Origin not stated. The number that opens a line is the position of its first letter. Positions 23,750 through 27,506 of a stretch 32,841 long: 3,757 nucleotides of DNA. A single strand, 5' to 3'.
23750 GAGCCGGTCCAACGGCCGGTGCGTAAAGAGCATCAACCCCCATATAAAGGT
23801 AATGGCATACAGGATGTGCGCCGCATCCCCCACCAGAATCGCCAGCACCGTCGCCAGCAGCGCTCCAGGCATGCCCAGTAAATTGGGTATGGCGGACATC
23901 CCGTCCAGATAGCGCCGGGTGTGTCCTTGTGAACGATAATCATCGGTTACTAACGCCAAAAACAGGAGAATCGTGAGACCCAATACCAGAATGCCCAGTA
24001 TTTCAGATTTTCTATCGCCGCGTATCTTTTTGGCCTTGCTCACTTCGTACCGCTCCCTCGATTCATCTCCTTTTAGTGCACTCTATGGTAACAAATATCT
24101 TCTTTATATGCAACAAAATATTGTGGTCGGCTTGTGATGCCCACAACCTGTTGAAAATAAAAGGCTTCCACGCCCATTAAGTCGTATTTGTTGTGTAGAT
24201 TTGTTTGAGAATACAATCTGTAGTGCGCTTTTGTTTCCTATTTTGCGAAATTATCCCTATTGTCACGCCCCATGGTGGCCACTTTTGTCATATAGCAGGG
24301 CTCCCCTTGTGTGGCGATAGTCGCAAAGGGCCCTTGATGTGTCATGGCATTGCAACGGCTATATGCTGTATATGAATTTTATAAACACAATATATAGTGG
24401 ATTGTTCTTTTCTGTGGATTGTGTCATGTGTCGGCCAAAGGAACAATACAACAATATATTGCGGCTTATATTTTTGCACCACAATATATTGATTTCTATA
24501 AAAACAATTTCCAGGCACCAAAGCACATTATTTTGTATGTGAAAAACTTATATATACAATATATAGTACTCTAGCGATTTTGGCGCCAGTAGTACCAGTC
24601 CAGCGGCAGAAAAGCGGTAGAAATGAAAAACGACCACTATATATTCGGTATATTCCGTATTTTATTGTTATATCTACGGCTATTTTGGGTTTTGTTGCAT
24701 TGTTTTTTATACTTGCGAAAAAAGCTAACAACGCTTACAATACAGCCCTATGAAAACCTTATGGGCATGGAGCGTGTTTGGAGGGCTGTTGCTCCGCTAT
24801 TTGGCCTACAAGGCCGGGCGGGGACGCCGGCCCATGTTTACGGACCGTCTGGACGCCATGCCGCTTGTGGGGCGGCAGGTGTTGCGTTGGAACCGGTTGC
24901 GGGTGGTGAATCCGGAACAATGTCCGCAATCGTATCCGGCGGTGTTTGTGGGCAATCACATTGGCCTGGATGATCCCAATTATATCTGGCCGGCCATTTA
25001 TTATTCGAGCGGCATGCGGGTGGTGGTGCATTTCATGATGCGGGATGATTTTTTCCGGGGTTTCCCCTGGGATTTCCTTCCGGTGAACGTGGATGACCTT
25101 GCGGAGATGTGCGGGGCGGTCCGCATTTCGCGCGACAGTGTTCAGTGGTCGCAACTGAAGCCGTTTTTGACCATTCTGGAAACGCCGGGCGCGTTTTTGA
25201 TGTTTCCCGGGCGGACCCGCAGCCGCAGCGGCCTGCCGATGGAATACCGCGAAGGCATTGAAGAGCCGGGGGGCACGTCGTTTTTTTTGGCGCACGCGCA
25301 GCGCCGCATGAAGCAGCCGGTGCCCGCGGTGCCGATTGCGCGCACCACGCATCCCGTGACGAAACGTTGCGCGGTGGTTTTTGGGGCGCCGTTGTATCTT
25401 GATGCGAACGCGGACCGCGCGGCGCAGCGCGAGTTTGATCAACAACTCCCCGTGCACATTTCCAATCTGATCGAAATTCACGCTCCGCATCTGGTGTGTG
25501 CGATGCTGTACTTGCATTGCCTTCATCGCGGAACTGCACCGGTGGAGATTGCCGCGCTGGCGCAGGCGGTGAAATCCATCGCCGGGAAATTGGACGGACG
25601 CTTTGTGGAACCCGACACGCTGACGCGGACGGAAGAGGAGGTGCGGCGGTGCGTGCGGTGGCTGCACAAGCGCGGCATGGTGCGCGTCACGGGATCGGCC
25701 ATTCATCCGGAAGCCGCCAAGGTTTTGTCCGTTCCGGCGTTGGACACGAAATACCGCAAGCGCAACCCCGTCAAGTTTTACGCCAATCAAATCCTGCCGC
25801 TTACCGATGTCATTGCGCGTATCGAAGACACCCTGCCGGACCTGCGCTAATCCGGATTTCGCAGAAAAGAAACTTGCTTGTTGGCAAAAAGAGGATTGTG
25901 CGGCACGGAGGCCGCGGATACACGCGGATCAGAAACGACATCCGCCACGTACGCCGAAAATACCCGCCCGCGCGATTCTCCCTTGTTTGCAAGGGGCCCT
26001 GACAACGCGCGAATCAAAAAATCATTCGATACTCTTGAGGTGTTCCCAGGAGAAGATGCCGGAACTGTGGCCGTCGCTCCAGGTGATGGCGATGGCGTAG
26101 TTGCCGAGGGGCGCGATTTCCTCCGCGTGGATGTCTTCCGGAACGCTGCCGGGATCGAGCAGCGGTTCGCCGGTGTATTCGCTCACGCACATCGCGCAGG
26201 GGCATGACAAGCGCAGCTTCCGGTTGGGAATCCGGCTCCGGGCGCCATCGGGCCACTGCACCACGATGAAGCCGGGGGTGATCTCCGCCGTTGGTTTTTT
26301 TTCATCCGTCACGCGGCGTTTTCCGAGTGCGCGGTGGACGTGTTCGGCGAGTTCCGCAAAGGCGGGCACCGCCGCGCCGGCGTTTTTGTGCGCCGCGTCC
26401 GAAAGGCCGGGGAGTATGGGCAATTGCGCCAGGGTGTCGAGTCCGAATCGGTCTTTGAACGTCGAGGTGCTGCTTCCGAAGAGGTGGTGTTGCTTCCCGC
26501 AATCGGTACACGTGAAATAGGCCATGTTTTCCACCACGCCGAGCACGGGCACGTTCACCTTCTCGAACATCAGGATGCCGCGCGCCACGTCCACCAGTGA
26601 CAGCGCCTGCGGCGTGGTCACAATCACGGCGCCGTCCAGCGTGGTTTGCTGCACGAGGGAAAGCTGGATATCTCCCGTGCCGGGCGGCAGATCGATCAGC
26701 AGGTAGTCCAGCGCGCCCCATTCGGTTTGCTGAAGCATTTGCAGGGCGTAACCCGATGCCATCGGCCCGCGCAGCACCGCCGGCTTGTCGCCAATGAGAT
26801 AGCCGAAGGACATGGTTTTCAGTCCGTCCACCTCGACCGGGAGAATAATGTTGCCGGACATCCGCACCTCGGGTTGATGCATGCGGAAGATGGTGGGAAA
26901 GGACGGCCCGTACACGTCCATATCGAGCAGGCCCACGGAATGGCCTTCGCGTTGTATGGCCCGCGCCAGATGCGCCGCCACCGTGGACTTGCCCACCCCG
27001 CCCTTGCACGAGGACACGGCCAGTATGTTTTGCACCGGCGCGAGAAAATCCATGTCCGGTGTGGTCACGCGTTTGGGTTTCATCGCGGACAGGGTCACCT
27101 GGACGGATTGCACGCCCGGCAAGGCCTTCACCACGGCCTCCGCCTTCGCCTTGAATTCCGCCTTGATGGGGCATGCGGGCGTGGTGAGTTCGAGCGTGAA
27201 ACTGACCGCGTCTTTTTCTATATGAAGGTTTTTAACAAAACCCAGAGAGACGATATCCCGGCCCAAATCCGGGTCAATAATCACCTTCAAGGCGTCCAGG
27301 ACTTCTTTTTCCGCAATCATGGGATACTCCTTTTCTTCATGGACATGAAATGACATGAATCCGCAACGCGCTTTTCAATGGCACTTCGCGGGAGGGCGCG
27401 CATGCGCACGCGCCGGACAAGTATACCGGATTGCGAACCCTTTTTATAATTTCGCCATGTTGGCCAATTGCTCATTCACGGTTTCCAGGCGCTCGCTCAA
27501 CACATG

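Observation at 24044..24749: Six NrdR-box-like palindromes in an AT-rich 0.7-kb island with no ribonucleotide reductase gene nearby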

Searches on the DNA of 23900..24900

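Call 8: search_rna_families(source=window, start=23900, end=24900, threshold=evalue, max_evalue=5)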
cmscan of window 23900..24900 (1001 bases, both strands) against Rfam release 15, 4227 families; matches with E-value up to 5: 3.
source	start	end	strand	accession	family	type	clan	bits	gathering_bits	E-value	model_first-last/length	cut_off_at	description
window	24384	24465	-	RF00743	mir-308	Gene; miRNA;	-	18.1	60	0.92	1-63/63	no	mir-308 microRNA precursor family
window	24587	24706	+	RF00689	MIR390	Gene; miRNA;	-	17.3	77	2.2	1-121/121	no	MIR390 microRNA precursor family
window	24450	24493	-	RF00898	mir-242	Gene; miRNA;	-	16.3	54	4.8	1-77/77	no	mir-242 microRNA precursor family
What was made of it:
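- On Known non-coding RNA family (Rfam): Only chance-level microRNA hits at E of 0.9-4.8 (call 8).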

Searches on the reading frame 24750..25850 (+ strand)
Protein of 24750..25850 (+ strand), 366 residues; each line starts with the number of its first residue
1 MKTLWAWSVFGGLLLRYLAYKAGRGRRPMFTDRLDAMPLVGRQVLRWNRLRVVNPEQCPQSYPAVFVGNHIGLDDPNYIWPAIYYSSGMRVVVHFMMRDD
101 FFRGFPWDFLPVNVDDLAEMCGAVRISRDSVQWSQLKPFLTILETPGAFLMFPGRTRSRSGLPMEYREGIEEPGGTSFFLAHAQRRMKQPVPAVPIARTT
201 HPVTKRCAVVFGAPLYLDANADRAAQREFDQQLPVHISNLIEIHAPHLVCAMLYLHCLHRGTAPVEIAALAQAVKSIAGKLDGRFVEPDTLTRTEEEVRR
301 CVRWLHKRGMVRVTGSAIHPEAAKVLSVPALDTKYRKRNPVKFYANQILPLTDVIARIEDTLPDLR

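Call 7: search_protein_families(library=pfam, proteins=[window:24750-25850:+])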
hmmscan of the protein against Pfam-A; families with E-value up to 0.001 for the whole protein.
window:24750-25850:+ (366 aa): 1 family
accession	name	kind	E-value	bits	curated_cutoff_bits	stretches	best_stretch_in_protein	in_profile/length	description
PF01553.26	Acyltransferase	-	4.8e-07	30.1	23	1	49-170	1-115/132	Acyltransferase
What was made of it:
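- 24750..25850 (+): PF01553 acyltransferase (366 aa), the right-hand neighbour. Probably not the target. Call 7.
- Checked: The flanks are as stated: ftsK 21554-24043 (-) and a PF01553 acyltransferase 24750-25850 (+) (call 7).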

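Call 9: find_related_loci(query=window:24750-25850:+, collection=genome_contigs, flank=6000)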
Query window:24750-25850:+ (366 aa) in genome_contigs; peptide patterns used: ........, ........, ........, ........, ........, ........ (x = any residue, [..] = any of these).
55 stretches matched a pattern; 3 encode a relative of the query (tblastn E <= 1e-3); 3 distinct loci.
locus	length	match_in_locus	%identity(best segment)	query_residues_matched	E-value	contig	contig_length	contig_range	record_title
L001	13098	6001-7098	89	1-366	0e+0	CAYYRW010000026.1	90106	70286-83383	MAG TPA_asm: uncultured Nitrospirales bacterium isolate binchicken_co20_17 genome assembly, contig: NODE_669_length_9010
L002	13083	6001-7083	55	1-361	5e-133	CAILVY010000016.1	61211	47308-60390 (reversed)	MAG: Candidatus Hydrogenedentes bacterium isolate LaPlata_bin-1517 genome assembly, contig: bin-1517:016/407, whole geno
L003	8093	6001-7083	45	1-359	2e-98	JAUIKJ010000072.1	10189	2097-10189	MAG: Candidatus Hydrogenedentota bacterium isolate Co_bin.356 NODE_36767_length_10189_cov_1.024747, whole genome shotgun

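Call 16: find_encoding_contigs(protein=window:24750-25850:+, flank=10000, max_places=6)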
Protein window:24750-25850:+ (366 aa): no gene with exactly this product is on record in the collection.
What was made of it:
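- Tried and rejected: Exact-protein look-up of the window's acyltransferase: not on record (call 16).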

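Call 29: find_related_loci(query=A2, collection=metagenome_contigs, flank=4000)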
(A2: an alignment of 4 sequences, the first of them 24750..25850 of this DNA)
Query A2 (366 aa) in metagenome_contigs; peptide patterns used: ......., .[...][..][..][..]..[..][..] (x = any residue, [..] = any of these).
74 stretches matched a pattern, but none encodes a relative of the query by tblastn (E <= 1e-3).
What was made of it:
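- Tried and rejected: More relatives through the acyltransferase in metagenomes: the protein scan found none (call 29).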

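Call 66: search_protein_families(library=ncbifam, proteins=[window:24750-25850:+])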
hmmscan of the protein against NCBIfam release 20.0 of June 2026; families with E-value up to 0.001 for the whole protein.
window:24750-25850:+ (366 aa): 0 families

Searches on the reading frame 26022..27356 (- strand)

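Call 7: search_protein_families(library=pfam, proteins=[window:26022-27356:-])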
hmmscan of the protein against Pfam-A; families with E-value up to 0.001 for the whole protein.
window:26022-27356:- (444 aa): 8 families
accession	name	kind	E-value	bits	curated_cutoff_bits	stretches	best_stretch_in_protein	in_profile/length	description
PF10609.15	ParA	-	2.8e-81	273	27.1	1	108-326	2-223/246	NUBPL iron-transfer P-loop NTPase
PF06155.17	GBBH-like_N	-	5.5e-24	85.2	22.8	1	364-440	10-84/85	Gamma-butyrobetaine hydroxylase-like, N-terminal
PF01883.24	FeS_assembly_P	-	4e-23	81.9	23.5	1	17-87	2-73/73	Iron-sulfur cluster assembly protein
PF01656.29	CbiA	-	5.5e-10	39.7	25.4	1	113-275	2-79/125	CobQ/CobB/MinD/ParA nucleotide binding domain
PF13614.12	AAA_31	-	6.2e-08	33.2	27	1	110-148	2-40/177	AAA domain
PF09140.17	MipZ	-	6.5e-08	32.6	20.7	1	112-257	3-136/262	ATPase MipZ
PF06564.18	CBP_BcsQ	-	5.8e-06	26.4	21.3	1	110-146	2-38/234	Cellulose biosynthesis protein BcsQ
PF02374.21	ArsA_ATPase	-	0.00027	20.7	24.3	0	116-147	7-38/305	Anion-transporting ATPase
